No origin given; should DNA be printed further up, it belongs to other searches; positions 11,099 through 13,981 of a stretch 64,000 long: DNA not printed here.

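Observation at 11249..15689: Periplasmic Mo-bisPGD oxidoreductase operon with a dihaem cytochrome c in place of a membrane anchor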

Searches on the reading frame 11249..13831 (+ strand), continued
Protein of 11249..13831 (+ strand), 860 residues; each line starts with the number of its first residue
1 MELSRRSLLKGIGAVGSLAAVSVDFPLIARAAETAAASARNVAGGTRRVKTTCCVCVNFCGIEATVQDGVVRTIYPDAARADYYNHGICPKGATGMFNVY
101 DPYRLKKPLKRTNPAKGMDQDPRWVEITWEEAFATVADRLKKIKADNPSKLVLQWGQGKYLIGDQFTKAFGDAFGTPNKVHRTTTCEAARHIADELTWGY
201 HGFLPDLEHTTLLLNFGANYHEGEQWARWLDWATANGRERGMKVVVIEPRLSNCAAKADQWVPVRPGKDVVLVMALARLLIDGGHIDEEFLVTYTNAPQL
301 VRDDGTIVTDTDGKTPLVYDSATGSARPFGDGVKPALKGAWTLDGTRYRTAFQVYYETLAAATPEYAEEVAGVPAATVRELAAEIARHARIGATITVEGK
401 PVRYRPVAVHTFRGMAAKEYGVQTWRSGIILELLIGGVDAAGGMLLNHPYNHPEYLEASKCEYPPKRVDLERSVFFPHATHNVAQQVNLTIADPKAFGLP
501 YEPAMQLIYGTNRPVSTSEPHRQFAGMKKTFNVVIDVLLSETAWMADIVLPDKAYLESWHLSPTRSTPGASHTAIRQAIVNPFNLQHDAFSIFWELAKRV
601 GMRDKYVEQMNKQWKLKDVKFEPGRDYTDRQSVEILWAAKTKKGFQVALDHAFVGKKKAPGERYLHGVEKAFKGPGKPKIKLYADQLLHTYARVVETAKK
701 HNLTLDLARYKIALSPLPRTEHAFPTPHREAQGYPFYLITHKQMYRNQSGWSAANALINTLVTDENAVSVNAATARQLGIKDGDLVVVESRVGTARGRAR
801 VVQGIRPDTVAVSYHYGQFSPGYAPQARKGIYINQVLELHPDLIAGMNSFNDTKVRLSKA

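Call 7: find_related_loci(query=window:11249-13831:+, collection=genome_contigs, flank=8000)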
Query window:11249-13831:+ (860 aa) in genome_contigs; peptide patterns used: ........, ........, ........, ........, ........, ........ (x = any residue, [..] = any of these).
40 stretches matched a pattern; 24 encode a relative of the query (tblastn E <= 1e-3); 24 distinct loci.
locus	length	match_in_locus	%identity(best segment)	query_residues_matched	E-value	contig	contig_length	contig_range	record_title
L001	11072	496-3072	59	1-860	0e+0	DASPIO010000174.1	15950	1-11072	MAG TPA_asm: Azospirillum sp. isolate SMAG_U11985 k141_82892, whole genome shotgun sequence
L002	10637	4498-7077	58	1-860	0e+0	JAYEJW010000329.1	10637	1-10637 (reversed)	MAG: Pseudomonadota bacterium isolate MAG153 MAG153_329, whole genome shotgun sequence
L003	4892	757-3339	53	1-860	0e+0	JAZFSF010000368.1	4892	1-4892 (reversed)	MAG: Candidatus Bathyarchaeia archaeon isolate BS1bin.30 BS1bin.30_368, whole genome shotgun sequence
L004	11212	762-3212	32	41-830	4e-105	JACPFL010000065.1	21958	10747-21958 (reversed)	MAG: Deltaproteobacteria bacterium isolate NC_groundwater_360_Ag_B-0.1um_69_10 GD18-4_B1_scaffold_253537, whole genome s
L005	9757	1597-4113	31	49-858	1e-104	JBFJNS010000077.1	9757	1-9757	MAG: Candidatus Binatia bacterium isolate Mix_sand17.2022.03.Z.66 k141_2973038_length_9757_cov_9.0024, whole genome shot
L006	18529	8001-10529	31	49-859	1e-99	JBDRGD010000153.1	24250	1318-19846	MAG: Chloroflexota bacterium isolate MEGAHIT-group-1.411 k141_12349276, whole genome shotgun sequence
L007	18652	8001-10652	30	3-842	9e-99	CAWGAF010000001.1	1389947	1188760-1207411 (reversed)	MAG: uncultured Chloroflexia bacterium isolate MFD04408.bin.2.19 genome assembly, contig: contig_17373, whole genome sho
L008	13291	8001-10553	30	37-857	3e-98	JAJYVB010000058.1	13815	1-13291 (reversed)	MAG: Deltaproteobacteria bacterium isolate FK1.bin62 NODE_4633_length_13815_cov_1.203609, whole genome shotgun sequence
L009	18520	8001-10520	30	46-857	2e-98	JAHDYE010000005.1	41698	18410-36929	MAG: Burkholderiaceae bacterium isolate PRO11 NODE_1714_length_41698_cov_6.922412, whole genome shotgun sequence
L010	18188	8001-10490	32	22-829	2e-103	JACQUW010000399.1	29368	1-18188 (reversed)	MAG: Deltaproteobacteria bacterium isolate NC_groundwater_1447_Ag_S-0.65um_55_23 S_p65_S5_coassembly_k141_5331282, whole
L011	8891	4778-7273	29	51-849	5e-92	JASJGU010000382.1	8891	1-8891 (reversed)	MAG: Desulfuromusa sp. isolate ChS5.bin.3 ChesSed_k141_1780568, whole genome shotgun sequence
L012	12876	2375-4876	30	49-859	3e-88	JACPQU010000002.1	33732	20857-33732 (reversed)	MAG: Bacillota bacterium isolate NC_groundwater_661_Ag_B-0.1um_63_60 B_1_S1_Biohub_coassembly_k141_89393, whole genome s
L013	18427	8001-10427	28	49-837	2e-86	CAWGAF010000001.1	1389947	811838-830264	MAG: uncultured Chloroflexia bacterium isolate MFD04408.bin.2.19 genome assembly, contig: contig_17373, whole genome sho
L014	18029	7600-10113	30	47-837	3e-84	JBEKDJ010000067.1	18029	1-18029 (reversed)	MAG: Thermodesulfobacteriota bacterium isolate SPRUCE 180 SPRUCE_180_67, whole genome shotgun sequence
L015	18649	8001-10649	29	1-837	1e-80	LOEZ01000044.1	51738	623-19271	MAG: Gracilibacter sp. BRH_c7a BRHa_1002673, whole genome shotgun sequence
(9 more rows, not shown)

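Call 19: find_encoding_contigs(protein=P0002, flank=10000, max_places=3)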
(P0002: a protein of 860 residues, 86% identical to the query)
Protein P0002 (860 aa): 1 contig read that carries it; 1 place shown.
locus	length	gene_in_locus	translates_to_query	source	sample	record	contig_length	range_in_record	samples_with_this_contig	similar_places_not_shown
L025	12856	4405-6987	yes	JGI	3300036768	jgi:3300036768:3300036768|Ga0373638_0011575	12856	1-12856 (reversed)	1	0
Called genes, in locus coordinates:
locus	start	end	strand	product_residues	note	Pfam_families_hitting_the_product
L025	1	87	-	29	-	?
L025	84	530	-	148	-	PF00072:Response_reg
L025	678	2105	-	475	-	PF00072:Response_reg, PF00158:Sigma54_activat, PF14532:Sigma54_activ_2, PF07728:AAA_5, PF25601:AAA_lid_14, PF02954:HTH_8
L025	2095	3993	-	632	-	PF17203:sCache_3_2 (weak), PF00672:HAMP, PF00989:PAS (faint), PF08448:PAS_4, PF00512:HisKA, PF02518:HATPase_c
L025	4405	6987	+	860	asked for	PF00384:Molybdopterin, PF01568:Molydop_binding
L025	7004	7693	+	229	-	PF13187:Fer4_9 (weak), PF13247:Fer4_11, PF12838:Fer4_7 (weak), PF14697:Fer4_21, PF00037:Fer4, PF12797:Fer4_2, PF12837:Fer4_6, PF13237:Fer4_10 (weak), +3 more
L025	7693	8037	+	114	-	-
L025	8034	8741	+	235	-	PF02613:Nitrate_red_del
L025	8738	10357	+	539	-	PF12837:Fer4_6 (faint), PF13183:Fer4_8 (faint), PF13237:Fer4_10 (weak), PF14697:Fer4_21 (faint), PF12838:Fer4_7 (weak), PF13187:Fer4_9 (weak), PF25160:LdpA_Fe-S-bd, PF00037:Fer4 (weak), +2 more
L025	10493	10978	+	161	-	-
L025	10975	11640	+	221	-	PF02742:Fe_dep_repr_C, PF04023:FeoA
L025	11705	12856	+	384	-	?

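Call 20: find_encoding_contigs(protein=P0077, flank=10000, max_places=2)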
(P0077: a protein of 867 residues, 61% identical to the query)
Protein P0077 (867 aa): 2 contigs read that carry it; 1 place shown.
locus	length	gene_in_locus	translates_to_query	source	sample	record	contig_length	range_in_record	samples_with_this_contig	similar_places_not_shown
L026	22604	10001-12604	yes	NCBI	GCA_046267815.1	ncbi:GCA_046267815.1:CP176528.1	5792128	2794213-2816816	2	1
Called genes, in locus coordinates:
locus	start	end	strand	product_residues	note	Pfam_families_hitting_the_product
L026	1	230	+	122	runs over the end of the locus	PF01022:HTH_5, PF12840:HTH_20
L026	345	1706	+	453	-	PF00174:Oxidored_molyb, PF03404:Mo-co_dimer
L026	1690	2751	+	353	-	PF13442:Cytochrome_CBB3 (weak), PF00034:Cytochrom_C (weak)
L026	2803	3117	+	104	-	PF13442:Cytochrome_CBB3 (weak), PF00034:Cytochrom_C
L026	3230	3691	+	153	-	PF13501:SoxY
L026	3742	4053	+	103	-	PF08770:SoxZ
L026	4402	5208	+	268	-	PF21342:SoxA-TsdA_cyt-c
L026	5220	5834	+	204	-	PF00034:Cytochrom_C (faint)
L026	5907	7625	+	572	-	PF02872:5_nucleotid_C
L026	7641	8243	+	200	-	PF00581:Rhodanese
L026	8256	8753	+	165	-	PF08534:Redoxin, PF00578:AhpC-TSA, PF13098:Thioredoxin_2 (weak), PF13905:Thioredoxin_8 (weak)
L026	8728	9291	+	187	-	PF13098:Thioredoxin_2 (weak)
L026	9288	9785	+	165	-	PF03928:HbpS-like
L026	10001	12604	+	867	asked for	PF00384:Molybdopterin, PF01568:Molydop_binding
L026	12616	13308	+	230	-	PF13459:Fer4_15 (faint), PF13247:Fer4_11, PF12838:Fer4_7 (weak), PF14697:Fer4_21 (weak), PF00037:Fer4, PF12797:Fer4_2 (weak), PF12837:Fer4_6, PF13237:Fer4_10 (weak), +3 more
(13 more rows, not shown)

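Call 23: find_encoding_contigs(protein=P0049, flank=10000, max_places=1)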
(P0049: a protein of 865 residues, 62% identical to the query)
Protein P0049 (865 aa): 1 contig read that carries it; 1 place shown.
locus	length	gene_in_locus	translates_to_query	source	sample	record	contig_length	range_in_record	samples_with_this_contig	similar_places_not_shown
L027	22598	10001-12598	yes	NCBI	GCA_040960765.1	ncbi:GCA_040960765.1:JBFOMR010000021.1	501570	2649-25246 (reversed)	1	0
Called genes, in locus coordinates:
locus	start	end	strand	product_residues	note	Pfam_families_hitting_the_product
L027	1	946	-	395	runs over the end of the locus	PF00108:Thiolase_N, PF02803:Thiolase_C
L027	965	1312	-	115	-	PF02627:CMD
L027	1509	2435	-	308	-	PF03773:ArsP_1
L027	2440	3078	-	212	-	PF13489:Methyltransf_23, PF01209:Ubie_methyltran, PF06325:PrmA, PF13847:Methyltransf_31, PF08241:Methyltransf_11, PF08242:Methyltransf_12, PF13649:Methyltransf_25, PF05148:Methyltransf_8, +4 more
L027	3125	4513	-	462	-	-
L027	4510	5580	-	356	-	PF01758:SBF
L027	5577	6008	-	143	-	PF01451:LMWPc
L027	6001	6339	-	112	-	PF12840:HTH_20, PF01022:HTH_5 (weak)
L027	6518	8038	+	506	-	PF00672:HAMP, PF00512:HisKA, PF02518:HATPase_c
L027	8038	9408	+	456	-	PF00072:Response_reg, PF00158:Sigma54_activat, PF14532:Sigma54_activ_2, PF07728:AAA_5 (weak), PF25601:AAA_lid_14, PF02954:HTH_8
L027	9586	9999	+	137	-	-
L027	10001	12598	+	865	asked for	PF04879:Molybdop_Fe4S4 (weak), PF00384:Molybdopterin, PF01568:Molydop_binding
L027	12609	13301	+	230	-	PF13187:Fer4_9 (weak), PF13247:Fer4_11, PF12838:Fer4_7 (weak), PF14697:Fer4_21 (weak), PF00037:Fer4, PF12797:Fer4_2 (weak), PF12837:Fer4_6, PF13237:Fer4_10, +2 more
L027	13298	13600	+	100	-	PF14522:Cytochrome_C7 (faint)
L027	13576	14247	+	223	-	PF02613:Nitrate_red_del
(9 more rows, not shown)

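Call 24: find_encoding_contigs(protein=P0084, flank=10000, max_places=1)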
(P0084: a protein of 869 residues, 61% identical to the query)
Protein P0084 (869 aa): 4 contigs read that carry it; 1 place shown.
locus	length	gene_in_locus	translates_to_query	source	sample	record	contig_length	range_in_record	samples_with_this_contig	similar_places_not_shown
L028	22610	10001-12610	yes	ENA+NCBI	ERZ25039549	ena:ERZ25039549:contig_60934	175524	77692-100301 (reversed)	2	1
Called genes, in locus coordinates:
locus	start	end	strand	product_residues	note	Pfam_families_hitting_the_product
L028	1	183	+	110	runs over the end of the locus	-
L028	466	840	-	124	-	-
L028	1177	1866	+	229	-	-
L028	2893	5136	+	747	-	PF11067:DUF2868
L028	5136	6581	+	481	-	PF01926:MMR_HSR1, PF11981:DUF3482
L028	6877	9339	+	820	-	PF00999:Na_H_Exchanger, PF00027:cNMP_binding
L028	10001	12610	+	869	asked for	PF10518:TAT_signal (weak), PF04879:Molybdop_Fe4S4 (weak), PF00384:Molybdopterin, PF01568:Molydop_binding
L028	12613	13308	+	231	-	PF13459:Fer4_15 (faint), PF12838:Fer4_7 (faint), PF13247:Fer4_11, PF14697:Fer4_21, PF00037:Fer4, PF12797:Fer4_2 (weak), PF12837:Fer4_6 (weak), PF13237:Fer4_10 (weak), +2 more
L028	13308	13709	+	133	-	-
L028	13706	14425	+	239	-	PF02613:Nitrate_red_del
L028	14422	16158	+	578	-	PF12797:Fer4_2 (faint), PF12838:Fer4_7 (weak), PF13187:Fer4_9 (weak), PF00037:Fer4 (weak), PF13237:Fer4_10 (weak), PF14697:Fer4_21 (weak), PF12838:Fer4_7 (weak), PF13187:Fer4_9 (weak), +3 more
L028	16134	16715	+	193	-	PF03264:Cytochrom_NNT, PF22113:Mtrc-MtrF_II-IV_dom (faint)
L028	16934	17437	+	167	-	PF00027:cNMP_binding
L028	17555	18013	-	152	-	-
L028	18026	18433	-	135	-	PF00571:CBS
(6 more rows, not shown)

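Call 25: find_encoding_contigs(protein=P0080, flank=10000, max_places=1)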
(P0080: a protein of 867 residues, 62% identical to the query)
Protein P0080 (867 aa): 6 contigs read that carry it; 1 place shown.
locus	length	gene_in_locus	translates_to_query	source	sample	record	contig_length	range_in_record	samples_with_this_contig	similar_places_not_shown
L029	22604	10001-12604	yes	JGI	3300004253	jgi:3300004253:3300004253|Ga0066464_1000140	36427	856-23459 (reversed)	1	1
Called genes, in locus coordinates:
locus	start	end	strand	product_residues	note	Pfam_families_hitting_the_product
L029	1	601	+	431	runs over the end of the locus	PF02321:OEP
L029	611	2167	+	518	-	PF25971:CzcB_N, PF00364:Biotin_lipoyl (faint), PF25917:BSH_RND, PF25919:BSH_CusB, PF25973:BSH_CzcB, PF25893:HH_CzcB, PF25954:Beta-barrel_RND_2, PF25975:CzcB_C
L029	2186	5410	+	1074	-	PF00873:ACR_tran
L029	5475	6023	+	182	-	PF11008:DUF2846 (weak)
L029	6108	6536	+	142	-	-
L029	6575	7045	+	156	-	PF02600:DsbB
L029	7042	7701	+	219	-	PF13462:Thioredoxin_4, PF01323:DSBA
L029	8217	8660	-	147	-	PF00571:CBS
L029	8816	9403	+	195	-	PF00126:HTH_1, PF03466:LysR_substrate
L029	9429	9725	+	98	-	PF03466:LysR_substrate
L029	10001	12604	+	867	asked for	PF00384:Molybdopterin, PF01568:Molydop_binding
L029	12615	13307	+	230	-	PF12838:Fer4_7 (faint), PF13237:Fer4_10 (weak), PF13247:Fer4_11, PF14697:Fer4_21 (weak), PF00037:Fer4, PF12797:Fer4_2 (weak), PF12837:Fer4_6, PF13237:Fer4_10 (weak), +2 more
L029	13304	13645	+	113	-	-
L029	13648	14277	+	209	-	PF02613:Nitrate_red_del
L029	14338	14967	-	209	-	-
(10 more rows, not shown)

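Call 26: find_encoding_contigs(protein=P0032, flank=10000, max_places=1)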
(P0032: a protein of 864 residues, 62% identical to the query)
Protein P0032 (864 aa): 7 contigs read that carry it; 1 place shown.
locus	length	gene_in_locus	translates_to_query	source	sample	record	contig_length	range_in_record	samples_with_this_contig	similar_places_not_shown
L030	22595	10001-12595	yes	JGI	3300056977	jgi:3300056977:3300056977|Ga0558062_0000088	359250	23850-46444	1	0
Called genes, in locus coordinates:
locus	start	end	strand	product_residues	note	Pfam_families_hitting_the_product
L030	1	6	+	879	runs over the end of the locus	PF04879:Molybdop_Fe4S4, PF00384:Molybdopterin, PF01568:Molydop_binding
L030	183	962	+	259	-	PF02613:Nitrate_red_del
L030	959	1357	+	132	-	PF03745:DUF309 (weak)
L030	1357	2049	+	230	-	-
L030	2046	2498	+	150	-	-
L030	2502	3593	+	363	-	PF12837:Fer4_6 (faint), PF00037:Fer4 (faint), PF12838:Fer4_7, PF13484:Fer4_16 (faint), PF14697:Fer4_21 (weak), PF12838:Fer4_7, PF13187:Fer4_9, PF13237:Fer4_10 (weak)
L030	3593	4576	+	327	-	PF04055:Radical_SAM, PF06463:Mob_synth_C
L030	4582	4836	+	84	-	PF02597:ThiS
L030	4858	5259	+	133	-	-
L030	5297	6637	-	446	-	PF00072:Response_reg, PF00158:Sigma54_activat, PF14532:Sigma54_activ_2, PF25601:AAA_lid_14, PF02954:HTH_8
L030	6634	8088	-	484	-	PF00512:HisKA (weak), PF02518:HATPase_c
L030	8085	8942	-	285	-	PF12974:Phosphonate-bd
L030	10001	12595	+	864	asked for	PF00384:Molybdopterin, PF01568:Molydop_binding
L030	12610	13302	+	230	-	PF25160:LdpA_Fe-S-bd (faint), PF13247:Fer4_11, PF14697:Fer4_21 (weak), PF00037:Fer4, PF12797:Fer4_2 (weak), PF12837:Fer4_6, PF13237:Fer4_10 (weak), PF12838:Fer4_7 (weak), +2 more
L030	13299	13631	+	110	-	PF14522:Cytochrome_C7 (faint)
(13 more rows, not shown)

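Call 34: search_dna_similar(query=window:11249-13831:+, collection=plasmids, mode=protein, max_rows=25, max_evalue=1e-20)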
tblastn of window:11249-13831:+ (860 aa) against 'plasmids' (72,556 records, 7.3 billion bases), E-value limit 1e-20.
Records with a match: 94; places in all: 96; records where one place covers at least 80% of the query: 14.
Best place of each record, by identity: <60% 94.
By first word of the organism name: Escherichia 33; Azospirillum 7; Halomicrobium 5; Salmonella 5; Phaeobacter 4; Tritonibacter 3; Paraburkholderia 3; Variovorax 2; Agrobacterium 2; Burkholderia 2; and 22 more.
By predicted mobility (MOB-suite, as given by PLSDB): non-mobilizable 46; mobilizable 35; conjugative 13.
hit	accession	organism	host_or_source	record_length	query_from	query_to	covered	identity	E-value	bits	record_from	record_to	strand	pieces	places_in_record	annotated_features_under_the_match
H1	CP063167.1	Variovorax paradoxus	-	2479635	48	838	92%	27.5%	2e-48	195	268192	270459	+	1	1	molybdopterin-dependent oxidoreductase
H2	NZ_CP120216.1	Agrobacterium leguminum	-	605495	53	846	92%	26.8%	2e-42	176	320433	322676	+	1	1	molybdopterin-dependent oxidoreductase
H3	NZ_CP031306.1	Natronorubrum bangense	Cell culture,The Bange salt-alkaline ...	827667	3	814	94%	25.4%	2e-54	213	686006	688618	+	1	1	molybdopterin-dependent oxidoreductase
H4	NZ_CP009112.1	Rhodococcus opacus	soil sample, Enrichment culture with ...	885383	49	838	92%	25.6%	7e-44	180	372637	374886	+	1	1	molybdopterin-dependent oxidoreductase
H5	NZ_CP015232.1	Tritonibacter mobilis F1926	cell culture,seawater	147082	46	855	94%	24.9%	9e-38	161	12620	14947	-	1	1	molybdopterin-dependent oxidoreductase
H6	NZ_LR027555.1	Tritonibacter mobilis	sea water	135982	46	855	94%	24.6%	2e-37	160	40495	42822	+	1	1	molybdopterin-dependent oxidoreductase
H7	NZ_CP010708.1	Phaeobacter inhibens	cell culture,algae aquaculture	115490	46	857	94%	24.5%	3e-41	172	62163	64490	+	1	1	molybdopterin-dependent oxidoreductase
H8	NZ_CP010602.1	Phaeobacter inhibens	cell culture,clam larvae aquaculture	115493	46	857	94%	24.5%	3e-41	172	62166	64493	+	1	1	molybdopterin-dependent oxidoreductase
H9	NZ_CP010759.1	Phaeobacter inhibens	cell culture,clam larvae aquaculture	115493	46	857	94%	24.5%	3e-41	172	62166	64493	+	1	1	molybdopterin-dependent oxidoreductase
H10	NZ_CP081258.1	Phaeobacter inhibens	-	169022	46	857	94%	24.5%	5e-41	171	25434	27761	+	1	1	molybdopterin-dependent oxidoreductase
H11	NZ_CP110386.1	Tritonibacter mobilis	-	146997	46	837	92%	25.1%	7e-36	155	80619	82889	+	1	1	molybdopterin-dependent oxidoreductase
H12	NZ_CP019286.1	Halobiforma lacisalsi AJ5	Ayakekumsalt Lake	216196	3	813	94%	23.2%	1e-26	125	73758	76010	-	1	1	molybdopterin-dependent oxidoreductase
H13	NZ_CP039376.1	Halomicrobium mukohataei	-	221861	49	810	89%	23.8%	6e-29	133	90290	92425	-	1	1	molybdopterin-dependent oxidoreductase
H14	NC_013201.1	Halomicrobium mukohataei DSM 12286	-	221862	49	810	89%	23.8%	6e-29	133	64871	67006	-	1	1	molybdopterin-dependent oxidoreductase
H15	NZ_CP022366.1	Azospirillum sp. TSH58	single cell,paddy soils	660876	51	602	64%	31.4%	1e-57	223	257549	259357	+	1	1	molybdopterin oxidoreductase family protein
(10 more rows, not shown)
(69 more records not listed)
